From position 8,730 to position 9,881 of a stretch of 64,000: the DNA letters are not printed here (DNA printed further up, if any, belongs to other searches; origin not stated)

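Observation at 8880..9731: Ketose 3-epimerase (DTE/DPE family) embedded in the transporter operon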

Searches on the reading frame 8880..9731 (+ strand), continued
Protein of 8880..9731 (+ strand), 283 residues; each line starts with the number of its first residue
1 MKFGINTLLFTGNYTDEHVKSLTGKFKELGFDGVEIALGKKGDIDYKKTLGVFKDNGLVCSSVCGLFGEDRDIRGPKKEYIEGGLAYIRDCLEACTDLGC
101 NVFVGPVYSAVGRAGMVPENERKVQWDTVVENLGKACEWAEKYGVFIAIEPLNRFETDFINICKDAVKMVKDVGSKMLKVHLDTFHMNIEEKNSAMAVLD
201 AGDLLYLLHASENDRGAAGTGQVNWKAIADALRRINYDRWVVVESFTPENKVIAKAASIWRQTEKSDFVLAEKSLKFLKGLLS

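Call 11: find_homologous_proteins(query=window:8880-9728:+, max_evalue=1e-10)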
Query window:8880-9728:+ (283 aa): 7586 proteins with E <= 1e-10 among 8000 candidates; the best 120 are listed.
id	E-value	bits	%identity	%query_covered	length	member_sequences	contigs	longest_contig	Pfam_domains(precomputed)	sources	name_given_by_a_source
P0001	6.3e-183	624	95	100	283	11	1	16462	PF01261.31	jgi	-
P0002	3.1e-174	596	89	100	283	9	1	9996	PF01261.31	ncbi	ncbi:MAG: sugar phosphate isomerase/epimerase family protein [Candidatus Humimicrobiaceae bacterium]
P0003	4.8e-174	595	90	100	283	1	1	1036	PF01261.31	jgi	-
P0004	5.1e-174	595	90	100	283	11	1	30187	PF01261.31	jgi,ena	-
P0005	8.3e-174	594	90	100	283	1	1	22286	PF01261.31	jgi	jgi:D-psicose/D-tagatose/L-ribulose 3-epimerase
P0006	5.3e-172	588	87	100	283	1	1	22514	PF01261.31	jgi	-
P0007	5.3e-172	588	89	100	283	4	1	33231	PF01261.31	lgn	-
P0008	6.3e-172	588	89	100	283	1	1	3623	PF01261.31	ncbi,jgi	ncbi:MAG TPA: sugar phosphate isomerase/epimerase family protein [Candidatus Humimicrobiaceae bacter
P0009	2.3e-171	586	88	100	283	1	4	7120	PF01261.31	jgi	jgi:D-psicose/D-tagatose/L-ribulose 3-epimerase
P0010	3.7e-171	586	88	100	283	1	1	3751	PF01261.31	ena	-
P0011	4.0e-171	586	88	100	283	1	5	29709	PF01261.31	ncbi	ncbi:MAG: sugar phosphate isomerase/epimerase family protein [Candidatus Humimicrobiaceae bacterium]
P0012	7.1e-171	585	89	100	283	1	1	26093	PF01261.31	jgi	jgi:D-psicose/D-tagatose/L-ribulose 3-epimerase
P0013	1.1e-170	584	88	100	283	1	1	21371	PF01261.31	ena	-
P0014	1.4e-170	584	88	100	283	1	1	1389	PF01261.31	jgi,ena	-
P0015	4.3e-170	582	88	100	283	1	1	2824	PF01261.31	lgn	-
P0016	5.0e-170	582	88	100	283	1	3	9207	PF01261.31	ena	-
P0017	5.6e-170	582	88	100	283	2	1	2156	PF01261.31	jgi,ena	-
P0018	5.8e-170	582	89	100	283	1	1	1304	PF01261.31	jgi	-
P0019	9.3e-170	581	88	100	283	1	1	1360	PF01261.31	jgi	jgi:D-psicose/D-tagatose/L-ribulose 3-epimerase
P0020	1.3e-169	581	88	100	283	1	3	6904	PF01261.31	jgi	-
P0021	1.3e-169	581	89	100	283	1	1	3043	PF01261.31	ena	-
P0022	5.5e-169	579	88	100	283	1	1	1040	PF01261.31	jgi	-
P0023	7.0e-169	578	88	100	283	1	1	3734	PF01261.31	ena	-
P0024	8.6e-169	578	88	100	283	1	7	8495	PF01261.31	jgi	jgi:D-psicose/D-tagatose/L-ribulose 3-epimerase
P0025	1.0e-168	578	87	100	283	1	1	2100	PF01261.31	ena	-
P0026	2.4e-168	576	87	100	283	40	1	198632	PF01261.31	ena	-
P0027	2.8e-168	576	88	100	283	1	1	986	PF01261.31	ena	-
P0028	1.3e-167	574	88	100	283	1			PF01261.31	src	-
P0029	2.8e-167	573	86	100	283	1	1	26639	PF01261.31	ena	-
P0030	5.3e-167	572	87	100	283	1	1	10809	PF01261.31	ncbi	ncbi:MAG: sugar phosphate isomerase/epimerase family protein [Candidatus Humimicrobiaceae bacterium]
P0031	7.4e-167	572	84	100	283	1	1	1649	PF01261.31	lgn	-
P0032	2.2e-166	570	87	100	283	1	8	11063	PF01261.31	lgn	-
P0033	3.9e-166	569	86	100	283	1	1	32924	PF01261.31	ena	-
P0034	5.1e-166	569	84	100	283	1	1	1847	PF01261.31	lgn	-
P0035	5.3e-166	569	84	100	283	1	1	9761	PF01261.31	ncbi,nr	ncbi:MAG: sugar phosphate isomerase/epimerase [Actinomycetota bacterium]|nr:sugar phosphate isomeras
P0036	7.6e-166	568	86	100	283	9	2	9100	PF01261.31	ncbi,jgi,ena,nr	ncbi:MAG: sugar phosphate isomerase/epimerase [Actinobacteria bacterium]|jgi:D-psicose/D-tagatose/L-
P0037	9.6e-166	568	85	100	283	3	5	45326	PF01261.31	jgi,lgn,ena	-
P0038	1.4e-165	567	86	100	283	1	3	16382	PF01261.31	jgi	jgi:D-psicose/D-tagatose/L-ribulose 3-epimerase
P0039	1.5e-164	564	86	100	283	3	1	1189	PF01261.31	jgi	jgi:D-psicose/D-tagatose/L-ribulose 3-epimerase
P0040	2.0e-164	564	85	100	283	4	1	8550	PF01261.31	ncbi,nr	ncbi:MAG: D-tagatose 3-epimerase [Actinobacteria bacterium ADurb.Bin346]|nr:MAG: D-tagatose 3-epimer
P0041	3.8e-164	563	85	100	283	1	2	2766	PF01261.31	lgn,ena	-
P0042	8.3e-164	562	85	100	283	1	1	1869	PF01261.31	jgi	-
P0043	1.7e-163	561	86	100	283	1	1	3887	PF01261.31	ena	-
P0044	1.8e-163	560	85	100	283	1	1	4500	PF01261.31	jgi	-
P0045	1.9e-163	560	85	100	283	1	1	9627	PF01261.31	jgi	-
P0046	2.0e-163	560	85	100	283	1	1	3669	PF01261.31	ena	-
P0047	3.2e-163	560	85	100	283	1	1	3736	PF01261.31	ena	-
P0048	2.8e-162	557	84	100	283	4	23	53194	PF01261.31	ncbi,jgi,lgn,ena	jgi:D-psicose/D-tagatose/L-ribulose 3-epimerase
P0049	3.7e-162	556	86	100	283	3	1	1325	PF01261.31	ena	-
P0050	3.8e-162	556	84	100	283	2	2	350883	PF01261.31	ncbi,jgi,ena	-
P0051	8.6e-162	555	84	100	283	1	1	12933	PF01261.31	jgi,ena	-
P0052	1.4e-161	554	84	100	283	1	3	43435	PF01261.31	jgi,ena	-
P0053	2.9e-161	553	84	100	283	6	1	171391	PF01261.31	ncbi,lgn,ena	-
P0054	4.1e-161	553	85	100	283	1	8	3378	PF01261.31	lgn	-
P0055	8.5e-161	552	83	100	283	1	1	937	PF01261.31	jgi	jgi:D-psicose/D-tagatose/L-ribulose 3-epimerase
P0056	2.4e-160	550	83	100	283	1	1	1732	PF01261.31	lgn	-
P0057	5.7e-160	549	84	100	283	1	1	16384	PF01261.31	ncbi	ncbi:MAG: sugar phosphate isomerase/epimerase family protein [Candidatus Humimicrobiaceae bacterium]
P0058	6.5e-160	549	83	100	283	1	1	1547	PF01261.31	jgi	-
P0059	1.3e-159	548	84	100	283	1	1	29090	PF01261.31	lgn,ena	-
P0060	3.8e-159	546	83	100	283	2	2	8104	PF01261.31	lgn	-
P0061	4.7e-159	546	82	100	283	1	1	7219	PF01261.31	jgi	jgi:D-psicose/D-tagatose/L-ribulose 3-epimerase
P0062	6.3e-159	546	82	100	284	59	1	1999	PF01261.31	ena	-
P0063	9.4e-159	545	82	100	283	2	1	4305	PF01261.31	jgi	jgi:D-psicose/D-tagatose/L-ribulose 3-epimerase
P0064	1.6e-158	544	82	100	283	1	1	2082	PF01261.31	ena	-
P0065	3.8e-157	540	82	100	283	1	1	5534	PF01261.31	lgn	-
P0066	7.2e-157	539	81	100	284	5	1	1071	PF01261.31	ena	-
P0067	4.9e-155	533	80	100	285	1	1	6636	PF01261.31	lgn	-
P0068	1.6e-154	531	79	96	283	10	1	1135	PF01261.31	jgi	jgi:D-psicose/D-tagatose/L-ribulose 3-epimerase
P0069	1.7e-154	531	81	100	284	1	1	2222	PF01261.31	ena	-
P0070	2.0e-154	531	78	100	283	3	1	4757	PF01261.31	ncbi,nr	ncbi:MAG: sugar phosphate isomerase/epimerase [Actinobacteria bacterium]|nr:sugar phosphate isomeras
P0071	1.4e-153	528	80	100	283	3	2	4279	PF01261.31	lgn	-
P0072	2.8e-153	527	78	100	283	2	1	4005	PF01261.31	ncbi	-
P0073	6.0e-153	526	80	96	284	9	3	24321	PF01261.31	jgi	jgi:D-psicose/D-tagatose/L-ribulose 3-epimerase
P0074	6.2e-153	526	80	100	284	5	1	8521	PF01261.31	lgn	-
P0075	2.3e-152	524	78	100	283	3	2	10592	PF01261.31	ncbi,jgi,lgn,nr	ncbi:MAG: sugar phosphate isomerase/epimerase [Actinobacteria bacterium]|nr:sugar phosphate isomeras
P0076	5.7e-152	523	77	100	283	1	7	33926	PF01261.31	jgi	jgi:D-psicose/D-tagatose/L-ribulose 3-epimerase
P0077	1.1e-151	522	81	100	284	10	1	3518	PF01261.31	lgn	-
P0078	3.4e-151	520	78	100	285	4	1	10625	PF01261.31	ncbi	-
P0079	5.9e-151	519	77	100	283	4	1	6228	PF01261.31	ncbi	-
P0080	7.9e-151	519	77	100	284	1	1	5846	PF01261.31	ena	-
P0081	1.0e-150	519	81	100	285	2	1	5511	PF01261.31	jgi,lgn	-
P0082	4.0e-150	517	77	100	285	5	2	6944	PF01261.31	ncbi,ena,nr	ncbi:MAG TPA: xylose isomerase [Actinobacteria bacterium]|nr:xylose isomerase [Actinomycetota bacter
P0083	9.5e-150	515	77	100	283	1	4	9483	PF01261.31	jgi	-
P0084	2.2e-149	514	76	100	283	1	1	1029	PF01261.31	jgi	jgi:D-psicose/D-tagatose/L-ribulose 3-epimerase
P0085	3.3e-149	514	76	100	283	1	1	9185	PF01261.31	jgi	-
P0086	4.4e-149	513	77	100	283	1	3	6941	PF01261.31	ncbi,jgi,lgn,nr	ncbi:MAG: sugar phosphate isomerase/epimerase [Actinobacteria bacterium]|nr:sugar phosphate isomeras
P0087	1.2e-148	512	75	100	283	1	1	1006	PF01261.31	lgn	-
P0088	3.0e-147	507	78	100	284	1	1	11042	PF01261.31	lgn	-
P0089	6.7e-147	506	76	100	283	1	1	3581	PF01261.31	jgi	jgi:D-psicose/D-tagatose/L-ribulose 3-epimerase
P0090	7.1e-146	503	75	100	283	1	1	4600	PF01261.31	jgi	jgi:D-psicose/D-tagatose/L-ribulose 3-epimerase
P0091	8.1e-146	503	76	100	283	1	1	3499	PF01261.31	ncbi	-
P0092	2.8e-145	501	76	100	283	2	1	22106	PF01261.31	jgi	-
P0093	2.1e-139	481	74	100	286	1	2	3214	PF01261.31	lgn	-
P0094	3.4e-138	478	73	100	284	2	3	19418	PF01261.31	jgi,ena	jgi:Sugar phosphate isomerases/epimerases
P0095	1.6e-137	475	72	100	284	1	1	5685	PF01261.31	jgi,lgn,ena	-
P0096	1.1e-133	463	84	83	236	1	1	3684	PF01261.31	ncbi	ncbi:MAG TPA: sugar phosphate isomerase/epimerase family protein, partial [Candidatus Humimicrobiace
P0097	1.6e-132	459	70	100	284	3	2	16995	PF01261.31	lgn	-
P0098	6.2e-132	457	71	100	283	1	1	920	PF01261.31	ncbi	-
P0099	1.1e-131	456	70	100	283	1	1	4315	PF01261.31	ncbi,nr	ncbi:MAG: sugar phosphate isomerase/epimerase [Actinobacteria bacterium]|nr:sugar phosphate isomeras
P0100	1.3e-131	456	70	100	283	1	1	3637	PF01261.31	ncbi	-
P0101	7.4e-129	447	70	100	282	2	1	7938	PF01261.31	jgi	-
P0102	5.0e-128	444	70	100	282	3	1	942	PF01261.31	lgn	-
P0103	5.7e-127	441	67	100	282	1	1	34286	PF01261.31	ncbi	ncbi:MAG: sugar phosphate isomerase/epimerase family protein [Actinomycetota bacterium]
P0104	1.4e-126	439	68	100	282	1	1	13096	PF01261.31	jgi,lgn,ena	-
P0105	1.4e-126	439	68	100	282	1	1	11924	PF01261.31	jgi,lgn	jgi:D-psicose/D-tagatose/L-ribulose 3-epimerase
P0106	3.0e-126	438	69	99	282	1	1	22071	PF01261.31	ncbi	-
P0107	3.5e-126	438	67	100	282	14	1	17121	PF01261.31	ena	-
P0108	4.8e-126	438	68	100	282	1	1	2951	PF01261.31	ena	-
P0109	4.8e-126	438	68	100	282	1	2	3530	PF01261.31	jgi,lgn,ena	-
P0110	6.6e-126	437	67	100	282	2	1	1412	PF01261.31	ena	-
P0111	6.7e-126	437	67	100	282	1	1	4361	PF01261.31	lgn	-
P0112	6.8e-126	437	67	100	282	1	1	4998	PF01261.31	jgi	-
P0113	6.9e-126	437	67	100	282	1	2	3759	PF01261.31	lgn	-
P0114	9.6e-126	437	68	100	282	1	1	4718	PF01261.31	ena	-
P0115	1.0e-125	437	68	100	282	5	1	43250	PF01261.31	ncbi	ncbi:MAG: sugar phosphate isomerase/epimerase family protein [Actinomycetota bacterium]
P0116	1.8e-125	436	67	100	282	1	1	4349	PF01261.31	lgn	-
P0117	2.5e-125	435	66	100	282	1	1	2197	PF01261.31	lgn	-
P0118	3.3e-125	435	67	100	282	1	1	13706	PF01261.31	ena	-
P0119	3.6e-125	435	65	100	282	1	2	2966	PF01261.31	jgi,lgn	-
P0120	4.7e-125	434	67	100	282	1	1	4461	PF01261.31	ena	-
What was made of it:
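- Checked: 7586 clusters at 90% identity score E<=1e-10 (a lower bound; only the 8000 best-matching candidates were scored) (call 11).
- JGI already names homologues 'D-psicose/D-tagatose/L-ribulose 3-epimerase' (call 11).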

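Call 20: find_related_loci(query=A1, collection=genome_contigs, flank=10000)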
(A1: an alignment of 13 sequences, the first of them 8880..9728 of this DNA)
Query A1 (283 aa) in genome_contigs; peptide patterns used: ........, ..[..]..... (x = any residue, [..] = any of these).
600 stretches matched a pattern (row limit reached: there are more); 540 encode a relative of the query (tblastn E <= 1e-3); the best 80 are kept; 80 distinct loci.
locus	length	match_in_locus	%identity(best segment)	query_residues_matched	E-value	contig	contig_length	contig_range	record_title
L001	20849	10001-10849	86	1-283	2e-171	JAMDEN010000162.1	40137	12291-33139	MAG: Actinomycetota bacterium isolate FK_Sedi_B_Bin.100 NODE_2722_length_40137_cov_14.7229, whole genome shotgun sequenc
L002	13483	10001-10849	85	1-283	1e-165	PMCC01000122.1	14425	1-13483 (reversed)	MAG: Actinomycetota bacterium isolate fen_731 73.20120700_E3M.220_contig_410239, whole genome shotgun sequence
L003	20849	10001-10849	83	1-283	1e-164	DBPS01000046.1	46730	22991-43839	MAG TPA_asm: Candidatus Humimicrobium oleiphilum isolate UBA1414 UBA1414_contig_713, whole genome shotgun sequence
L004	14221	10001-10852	81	1-283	8e-162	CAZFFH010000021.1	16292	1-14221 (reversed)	MAG TPA_asm: uncultured Actinomycetota bacterium isolate SRP178699_co1_592 genome assembly, contig: NODE_4525_length_162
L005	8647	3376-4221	78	1-282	1e-159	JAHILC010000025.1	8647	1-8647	MAG: Actinomycetota bacterium isolate KR13_N2.mb.106 KR13_N2.mb.106_k141_35042, whole genome shotgun sequence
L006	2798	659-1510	81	1-283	1e-168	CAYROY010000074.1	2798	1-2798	MAG TPA_asm: uncultured Actinomycetota bacterium isolate SRP067234_co1_328 genome assembly, contig: k99_597228, whole ge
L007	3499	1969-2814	76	1-282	1e-155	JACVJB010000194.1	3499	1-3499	MAG: Actinomycetota bacterium isolate DG02_5.bin.278 contig194, whole genome shotgun sequence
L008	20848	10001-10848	81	1-282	2e-147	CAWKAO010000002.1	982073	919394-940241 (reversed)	MAG: uncultured Actinomycetes bacterium isolate MFD09779.bin.1.47 genome assembly, contig: contig_21891, whole genome sh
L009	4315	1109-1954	70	1-282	7e-139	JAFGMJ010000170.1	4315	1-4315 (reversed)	MAG: Actinomycetota bacterium isolate Zod_Metabat.463 k87_8338771, whole genome shotgun sequence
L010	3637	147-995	70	1-283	3e-140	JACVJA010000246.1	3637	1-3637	MAG: Candidatus Calidifonticultor daggyaiensis isolate DG02_2.bin.19 contig246, whole genome shotgun sequence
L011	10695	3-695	84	52-282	1e-135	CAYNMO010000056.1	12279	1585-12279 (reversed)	MAG TPA_asm: uncultured Actinomycetota bacterium isolate SRP272421_co4_304 genome assembly, contig: NODE_15221_length_12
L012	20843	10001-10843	68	1-282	6e-131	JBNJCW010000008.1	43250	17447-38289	MAG: Actinomycetota bacterium isolate Y23_7dBSe1.bin.150 NODE_367_length_43250_cov_15.543301, whole genome shotgun seque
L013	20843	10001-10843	66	1-282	3e-128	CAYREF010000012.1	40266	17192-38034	MAG TPA_asm: uncultured Actinomycetota bacterium isolate SRP141376_co1_221 genome assembly, contig: NODE_2333_length_402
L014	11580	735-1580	63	1-283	3e-124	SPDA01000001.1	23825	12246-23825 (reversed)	MAG: Spirochaetales bacterium isolate das_tool.metabat2.70 k141_3404298, whole genome shotgun sequence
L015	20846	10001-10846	84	1-282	7e-166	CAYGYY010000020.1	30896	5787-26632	MAG TPA_asm: uncultured Actinomycetota bacterium isolate ERP119294_co1_431 genome assembly, contig: NODE_1629_length_308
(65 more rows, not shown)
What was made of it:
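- Checked: More than 540 stretches in GTDB species genomes encode a relative (call 20).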

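Call 55: predict_structure(alignment_id=A1)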
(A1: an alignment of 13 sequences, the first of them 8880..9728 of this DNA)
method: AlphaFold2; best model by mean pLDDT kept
length: 283 residues; sequences in the alignment: 13
mean_pLDDT: 81.4   pTM: 0.84
mean pLDDT of the five models: 81.4, 80.8, 79.5, 78.6, 61.7
residues with pLDDT >= 90: 121; 70-90: 100; 50-70: 38; < 50: 24
segments of 3 or more residues with pLDDT < 50: 214-220, 248-263
pLDDT, mean of each block of 10 residues (from residue 1): 80 73 88 91 90 95 84 84 92 96 74 68 88 96 95 68 89 96 78 82 94 50 81 96 65 42 58 85 86
secondary structure, 60 per line:
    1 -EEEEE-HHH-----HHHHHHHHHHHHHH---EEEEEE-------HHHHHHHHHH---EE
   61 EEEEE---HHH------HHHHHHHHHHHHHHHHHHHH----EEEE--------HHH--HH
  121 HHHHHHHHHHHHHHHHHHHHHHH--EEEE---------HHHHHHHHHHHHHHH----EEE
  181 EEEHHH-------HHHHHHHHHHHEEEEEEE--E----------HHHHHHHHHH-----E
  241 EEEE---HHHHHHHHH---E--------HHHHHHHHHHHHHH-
elements in order: E2-6 H16-29 E33-38 H46-55 E59-65 H78-97 E102-105 H119-143 E146-149 H159-173 E178-183 H194-204 E205-211 H225-234 E240-244 H248-256 H269-282
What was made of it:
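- On Ketose 3-epimerase (DTE/DAE/LRE) family: AF2 model pLDDT 81 with 8 strand/helix repeats (call 55). 24 residues lie between E244 and helix 269-282 (call 55).
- The lid and the R215 loop are the low-confidence parts of the model (pLDDT<50 at 214-220 and 248-263, call 55).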
